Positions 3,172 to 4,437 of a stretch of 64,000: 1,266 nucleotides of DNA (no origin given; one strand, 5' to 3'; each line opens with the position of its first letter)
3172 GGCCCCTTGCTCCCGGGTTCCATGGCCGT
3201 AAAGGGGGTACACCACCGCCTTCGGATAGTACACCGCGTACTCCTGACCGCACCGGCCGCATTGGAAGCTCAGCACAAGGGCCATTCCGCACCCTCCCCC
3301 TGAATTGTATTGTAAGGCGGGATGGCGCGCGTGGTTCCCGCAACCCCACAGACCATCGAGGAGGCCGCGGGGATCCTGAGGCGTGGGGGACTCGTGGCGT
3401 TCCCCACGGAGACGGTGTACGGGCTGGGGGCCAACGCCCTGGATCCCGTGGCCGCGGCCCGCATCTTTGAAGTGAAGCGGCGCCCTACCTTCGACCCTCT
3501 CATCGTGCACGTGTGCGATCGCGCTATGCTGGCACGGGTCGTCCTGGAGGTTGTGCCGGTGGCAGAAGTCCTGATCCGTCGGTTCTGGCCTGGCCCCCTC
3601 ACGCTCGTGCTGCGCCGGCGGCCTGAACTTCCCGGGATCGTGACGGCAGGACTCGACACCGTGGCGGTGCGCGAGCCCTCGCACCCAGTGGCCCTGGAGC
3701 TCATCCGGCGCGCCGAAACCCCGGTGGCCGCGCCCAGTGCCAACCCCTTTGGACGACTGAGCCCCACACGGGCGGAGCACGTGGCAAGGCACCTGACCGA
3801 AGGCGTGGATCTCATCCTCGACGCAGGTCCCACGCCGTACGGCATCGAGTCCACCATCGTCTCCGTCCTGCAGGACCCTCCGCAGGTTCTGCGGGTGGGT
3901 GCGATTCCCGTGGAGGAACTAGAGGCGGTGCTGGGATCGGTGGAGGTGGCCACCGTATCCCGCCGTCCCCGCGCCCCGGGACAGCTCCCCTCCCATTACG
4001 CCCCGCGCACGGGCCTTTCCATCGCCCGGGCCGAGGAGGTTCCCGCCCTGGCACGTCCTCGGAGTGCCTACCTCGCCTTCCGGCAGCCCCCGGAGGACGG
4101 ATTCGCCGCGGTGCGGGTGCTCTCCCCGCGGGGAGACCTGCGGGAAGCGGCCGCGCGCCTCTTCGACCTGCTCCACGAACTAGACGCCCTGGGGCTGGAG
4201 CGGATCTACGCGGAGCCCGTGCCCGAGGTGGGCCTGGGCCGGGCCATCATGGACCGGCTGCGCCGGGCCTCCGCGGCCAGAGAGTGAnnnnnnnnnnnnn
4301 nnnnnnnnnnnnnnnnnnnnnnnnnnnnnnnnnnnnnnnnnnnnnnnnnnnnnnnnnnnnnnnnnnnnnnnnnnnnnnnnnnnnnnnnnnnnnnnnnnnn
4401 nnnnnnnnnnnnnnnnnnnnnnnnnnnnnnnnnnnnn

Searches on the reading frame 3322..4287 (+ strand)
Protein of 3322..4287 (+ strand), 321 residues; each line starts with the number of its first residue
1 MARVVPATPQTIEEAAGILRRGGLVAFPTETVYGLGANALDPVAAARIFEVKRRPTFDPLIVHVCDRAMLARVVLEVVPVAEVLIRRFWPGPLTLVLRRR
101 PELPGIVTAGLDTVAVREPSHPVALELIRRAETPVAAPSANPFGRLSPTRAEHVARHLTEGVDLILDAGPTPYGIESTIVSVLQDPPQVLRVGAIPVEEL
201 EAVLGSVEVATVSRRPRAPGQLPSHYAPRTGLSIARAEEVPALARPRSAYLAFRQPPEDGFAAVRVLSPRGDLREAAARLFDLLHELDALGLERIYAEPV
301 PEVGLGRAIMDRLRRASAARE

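Call 49: search_protein_families(library=pfam, proteins=[window:3322-4287:+], max_evalue=0.001)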
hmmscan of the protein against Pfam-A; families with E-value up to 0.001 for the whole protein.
window:3322-4287:+ (321 aa): 2 families
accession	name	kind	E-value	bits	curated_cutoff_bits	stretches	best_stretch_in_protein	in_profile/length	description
PF01300.24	Sua5_yciO_yrdC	-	1e-55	188.4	25.1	1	18-193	2-178/178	Telomere recombination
PF03481.19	Sua5_C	-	3e-26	93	22.9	1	195-318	1-136/136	Threonylcarbamoyl-AMP synthase, C-terminal domain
